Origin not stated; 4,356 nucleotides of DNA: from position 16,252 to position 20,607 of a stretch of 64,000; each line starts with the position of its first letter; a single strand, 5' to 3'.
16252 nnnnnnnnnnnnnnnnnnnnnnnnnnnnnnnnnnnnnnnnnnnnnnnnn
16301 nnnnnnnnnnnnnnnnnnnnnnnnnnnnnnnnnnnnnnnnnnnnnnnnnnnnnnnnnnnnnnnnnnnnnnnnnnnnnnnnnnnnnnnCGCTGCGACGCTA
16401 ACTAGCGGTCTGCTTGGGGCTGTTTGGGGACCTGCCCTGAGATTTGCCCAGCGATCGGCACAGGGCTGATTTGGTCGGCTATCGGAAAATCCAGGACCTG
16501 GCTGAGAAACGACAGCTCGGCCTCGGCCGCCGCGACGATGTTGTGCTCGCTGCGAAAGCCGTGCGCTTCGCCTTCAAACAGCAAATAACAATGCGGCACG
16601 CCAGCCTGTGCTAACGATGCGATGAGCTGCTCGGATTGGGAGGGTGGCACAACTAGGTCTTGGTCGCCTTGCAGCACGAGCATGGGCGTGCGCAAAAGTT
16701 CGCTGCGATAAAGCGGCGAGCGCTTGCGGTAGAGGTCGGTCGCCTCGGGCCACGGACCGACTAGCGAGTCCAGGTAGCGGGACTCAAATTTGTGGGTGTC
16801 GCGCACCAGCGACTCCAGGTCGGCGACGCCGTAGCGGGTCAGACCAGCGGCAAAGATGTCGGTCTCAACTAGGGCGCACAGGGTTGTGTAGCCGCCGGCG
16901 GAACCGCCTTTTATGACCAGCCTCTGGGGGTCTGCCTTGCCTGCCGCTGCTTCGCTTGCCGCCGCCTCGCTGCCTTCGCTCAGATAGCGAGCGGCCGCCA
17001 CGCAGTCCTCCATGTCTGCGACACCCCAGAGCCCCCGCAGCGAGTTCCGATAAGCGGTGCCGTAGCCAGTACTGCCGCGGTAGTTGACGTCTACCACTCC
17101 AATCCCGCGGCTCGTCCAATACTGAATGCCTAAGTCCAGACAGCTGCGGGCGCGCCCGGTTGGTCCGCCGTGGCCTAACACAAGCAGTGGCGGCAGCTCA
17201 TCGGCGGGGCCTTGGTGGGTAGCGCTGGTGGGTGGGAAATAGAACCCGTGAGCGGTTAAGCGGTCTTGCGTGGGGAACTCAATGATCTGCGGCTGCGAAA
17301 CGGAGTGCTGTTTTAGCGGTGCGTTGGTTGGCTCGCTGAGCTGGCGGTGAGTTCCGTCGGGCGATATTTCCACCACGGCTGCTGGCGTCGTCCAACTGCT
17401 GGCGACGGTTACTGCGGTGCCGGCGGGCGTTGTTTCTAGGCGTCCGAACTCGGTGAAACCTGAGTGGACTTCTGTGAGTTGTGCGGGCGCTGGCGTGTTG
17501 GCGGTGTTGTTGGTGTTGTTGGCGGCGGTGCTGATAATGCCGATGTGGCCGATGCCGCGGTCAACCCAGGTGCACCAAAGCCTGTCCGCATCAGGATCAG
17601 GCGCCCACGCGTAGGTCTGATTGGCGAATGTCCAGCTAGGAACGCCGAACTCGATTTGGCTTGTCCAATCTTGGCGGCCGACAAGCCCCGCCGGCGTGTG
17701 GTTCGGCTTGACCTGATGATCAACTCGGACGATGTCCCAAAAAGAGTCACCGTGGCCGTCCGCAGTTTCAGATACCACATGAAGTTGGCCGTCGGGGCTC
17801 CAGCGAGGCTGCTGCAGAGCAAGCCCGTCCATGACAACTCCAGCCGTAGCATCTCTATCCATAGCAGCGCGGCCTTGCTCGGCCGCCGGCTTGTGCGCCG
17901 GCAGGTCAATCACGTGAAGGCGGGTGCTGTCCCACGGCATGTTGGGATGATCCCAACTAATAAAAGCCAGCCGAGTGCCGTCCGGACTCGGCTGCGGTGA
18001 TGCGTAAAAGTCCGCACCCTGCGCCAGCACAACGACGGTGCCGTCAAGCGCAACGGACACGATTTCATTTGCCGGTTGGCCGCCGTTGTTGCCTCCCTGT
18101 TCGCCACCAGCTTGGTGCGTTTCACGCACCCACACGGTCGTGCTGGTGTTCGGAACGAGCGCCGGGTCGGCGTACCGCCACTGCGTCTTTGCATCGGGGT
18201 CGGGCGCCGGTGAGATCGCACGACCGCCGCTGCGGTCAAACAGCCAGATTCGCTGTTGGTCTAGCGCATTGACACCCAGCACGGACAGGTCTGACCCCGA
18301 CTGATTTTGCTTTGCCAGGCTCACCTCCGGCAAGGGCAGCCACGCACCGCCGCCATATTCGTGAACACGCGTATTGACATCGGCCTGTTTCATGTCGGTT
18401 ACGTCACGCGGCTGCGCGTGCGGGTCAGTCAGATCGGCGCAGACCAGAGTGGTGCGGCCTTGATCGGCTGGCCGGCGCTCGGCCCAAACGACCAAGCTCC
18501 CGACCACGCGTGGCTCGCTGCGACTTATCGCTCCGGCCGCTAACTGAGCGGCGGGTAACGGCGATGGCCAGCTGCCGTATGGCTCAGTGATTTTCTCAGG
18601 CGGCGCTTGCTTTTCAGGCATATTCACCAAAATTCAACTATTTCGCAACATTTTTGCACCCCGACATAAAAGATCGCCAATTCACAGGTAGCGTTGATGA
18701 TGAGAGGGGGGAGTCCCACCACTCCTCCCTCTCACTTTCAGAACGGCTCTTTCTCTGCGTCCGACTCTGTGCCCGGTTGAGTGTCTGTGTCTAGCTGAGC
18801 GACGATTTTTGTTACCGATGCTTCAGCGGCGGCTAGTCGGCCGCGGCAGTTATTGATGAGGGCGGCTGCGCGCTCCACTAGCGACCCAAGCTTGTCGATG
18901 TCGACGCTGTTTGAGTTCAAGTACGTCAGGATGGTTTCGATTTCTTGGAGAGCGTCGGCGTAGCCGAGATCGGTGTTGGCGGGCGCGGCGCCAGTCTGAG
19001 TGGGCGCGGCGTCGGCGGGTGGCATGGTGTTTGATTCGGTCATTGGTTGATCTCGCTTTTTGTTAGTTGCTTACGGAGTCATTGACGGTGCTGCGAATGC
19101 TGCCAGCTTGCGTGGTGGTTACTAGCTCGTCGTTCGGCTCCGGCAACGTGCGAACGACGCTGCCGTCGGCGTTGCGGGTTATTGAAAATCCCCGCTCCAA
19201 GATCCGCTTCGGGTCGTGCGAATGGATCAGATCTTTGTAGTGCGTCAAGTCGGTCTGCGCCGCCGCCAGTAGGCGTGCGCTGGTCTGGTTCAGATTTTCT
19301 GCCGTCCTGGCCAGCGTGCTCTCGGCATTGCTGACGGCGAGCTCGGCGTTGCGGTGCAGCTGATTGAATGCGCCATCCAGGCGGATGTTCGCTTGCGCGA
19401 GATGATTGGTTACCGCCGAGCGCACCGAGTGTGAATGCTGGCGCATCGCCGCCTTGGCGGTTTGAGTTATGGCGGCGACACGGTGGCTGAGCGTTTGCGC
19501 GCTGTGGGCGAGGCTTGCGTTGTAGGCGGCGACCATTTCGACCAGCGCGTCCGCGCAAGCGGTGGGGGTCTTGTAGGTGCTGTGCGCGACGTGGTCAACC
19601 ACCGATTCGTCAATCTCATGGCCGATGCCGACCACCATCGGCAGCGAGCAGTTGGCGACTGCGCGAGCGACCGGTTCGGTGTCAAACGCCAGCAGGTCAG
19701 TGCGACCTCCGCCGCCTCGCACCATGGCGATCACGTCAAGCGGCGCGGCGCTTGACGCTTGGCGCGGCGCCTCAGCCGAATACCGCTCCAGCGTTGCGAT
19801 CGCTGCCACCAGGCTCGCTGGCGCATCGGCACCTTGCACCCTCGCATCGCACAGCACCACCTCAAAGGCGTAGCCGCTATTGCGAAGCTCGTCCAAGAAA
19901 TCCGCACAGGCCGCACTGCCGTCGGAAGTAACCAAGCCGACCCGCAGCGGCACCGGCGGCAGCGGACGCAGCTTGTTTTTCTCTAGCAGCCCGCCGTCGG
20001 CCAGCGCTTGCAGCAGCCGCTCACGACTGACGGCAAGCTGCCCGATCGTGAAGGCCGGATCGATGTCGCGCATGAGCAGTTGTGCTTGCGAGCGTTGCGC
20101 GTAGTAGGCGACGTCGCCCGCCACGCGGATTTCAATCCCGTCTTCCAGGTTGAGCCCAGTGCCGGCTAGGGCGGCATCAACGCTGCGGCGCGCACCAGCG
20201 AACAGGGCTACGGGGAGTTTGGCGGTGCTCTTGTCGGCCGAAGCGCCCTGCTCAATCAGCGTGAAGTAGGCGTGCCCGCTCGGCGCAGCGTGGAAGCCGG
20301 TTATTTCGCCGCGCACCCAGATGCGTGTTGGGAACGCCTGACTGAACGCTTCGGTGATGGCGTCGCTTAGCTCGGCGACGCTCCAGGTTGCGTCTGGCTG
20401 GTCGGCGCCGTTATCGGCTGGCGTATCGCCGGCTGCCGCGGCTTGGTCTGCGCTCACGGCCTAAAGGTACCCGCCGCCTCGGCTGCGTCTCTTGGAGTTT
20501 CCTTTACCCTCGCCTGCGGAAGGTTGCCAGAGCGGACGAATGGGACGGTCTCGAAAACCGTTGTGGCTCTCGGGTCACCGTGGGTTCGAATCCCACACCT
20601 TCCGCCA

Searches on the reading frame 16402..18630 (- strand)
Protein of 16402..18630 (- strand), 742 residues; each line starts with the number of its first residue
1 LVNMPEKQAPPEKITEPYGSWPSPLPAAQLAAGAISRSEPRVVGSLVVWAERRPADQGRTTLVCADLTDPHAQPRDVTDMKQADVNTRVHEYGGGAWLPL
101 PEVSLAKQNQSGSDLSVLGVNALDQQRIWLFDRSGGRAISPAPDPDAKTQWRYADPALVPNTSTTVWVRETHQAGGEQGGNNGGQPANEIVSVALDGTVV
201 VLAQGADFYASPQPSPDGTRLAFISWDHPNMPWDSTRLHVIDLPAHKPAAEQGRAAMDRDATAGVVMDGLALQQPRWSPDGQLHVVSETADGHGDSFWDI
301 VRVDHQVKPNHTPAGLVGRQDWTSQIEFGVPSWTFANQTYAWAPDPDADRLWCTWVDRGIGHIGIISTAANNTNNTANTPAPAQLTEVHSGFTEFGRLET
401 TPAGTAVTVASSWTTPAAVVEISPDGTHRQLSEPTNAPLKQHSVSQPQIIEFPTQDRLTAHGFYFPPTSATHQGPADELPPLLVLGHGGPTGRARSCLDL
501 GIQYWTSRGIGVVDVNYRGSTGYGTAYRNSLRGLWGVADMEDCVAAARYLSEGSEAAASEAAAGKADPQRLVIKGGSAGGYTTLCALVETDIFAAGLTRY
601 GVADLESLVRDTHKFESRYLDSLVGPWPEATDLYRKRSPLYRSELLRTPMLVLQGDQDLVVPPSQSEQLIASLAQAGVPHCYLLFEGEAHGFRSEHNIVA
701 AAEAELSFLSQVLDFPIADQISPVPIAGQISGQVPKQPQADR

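Call 52: search_protein_families(library=pfam, proteins=[window:16402-18630:-], max_evalue=0.001)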
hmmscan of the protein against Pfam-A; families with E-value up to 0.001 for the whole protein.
window:16402-18630:- (742 aa): 4 families
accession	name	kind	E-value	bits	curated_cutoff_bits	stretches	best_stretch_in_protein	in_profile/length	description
PF00326.27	Peptidase_S9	-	1.3e-43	149.4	22.6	1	501-713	6-210/213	Prolyl oligopeptidase family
PF20434.5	BD-FAE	-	1.1e-09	38.6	26.8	1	537-672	64-214/215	BD-FAE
PF07859.19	Abhydrolase_3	-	2.6e-06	27.8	25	1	538-692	47-208/210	alpha/beta hydrolase fold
PF01738.24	DLH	-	1.4e-05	25.2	21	1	635-715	131-212/217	Dienelactone hydrolase family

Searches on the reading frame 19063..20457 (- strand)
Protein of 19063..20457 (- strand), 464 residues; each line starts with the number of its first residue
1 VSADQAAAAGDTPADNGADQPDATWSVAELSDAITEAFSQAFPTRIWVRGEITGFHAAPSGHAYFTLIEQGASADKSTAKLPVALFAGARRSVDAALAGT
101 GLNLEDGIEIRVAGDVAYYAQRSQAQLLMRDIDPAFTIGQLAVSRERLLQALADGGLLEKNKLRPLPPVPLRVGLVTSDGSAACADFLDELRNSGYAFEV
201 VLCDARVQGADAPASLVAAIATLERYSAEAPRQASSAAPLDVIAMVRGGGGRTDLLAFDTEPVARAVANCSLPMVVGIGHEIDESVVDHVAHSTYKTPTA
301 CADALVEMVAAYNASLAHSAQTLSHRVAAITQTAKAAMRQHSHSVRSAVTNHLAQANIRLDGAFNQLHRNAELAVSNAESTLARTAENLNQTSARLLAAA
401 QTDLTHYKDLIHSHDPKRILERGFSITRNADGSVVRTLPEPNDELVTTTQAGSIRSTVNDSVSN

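Call 52: search_protein_families(library=pfam, proteins=[window:19063-20457:-], max_evalue=0.001)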
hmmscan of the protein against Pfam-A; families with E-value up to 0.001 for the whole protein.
window:19063-20457:- (464 aa): 3 families
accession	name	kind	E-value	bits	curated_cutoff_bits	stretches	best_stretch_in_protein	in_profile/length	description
PF02601.20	Exonuc_VII_L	-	2.6e-62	211.6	35.9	1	157-456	1-314/315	Exonuclease VII, large subunit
PF13742.12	tRNA_anti_2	-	2.7e-19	69.6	27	1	25-133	1-95/95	OB-fold nucleic acid binding domain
PF01442.23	Apolipoprotein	-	3.8e-05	23.9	90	1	309-407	79-177/190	Apolipoprotein A1/A4/E domain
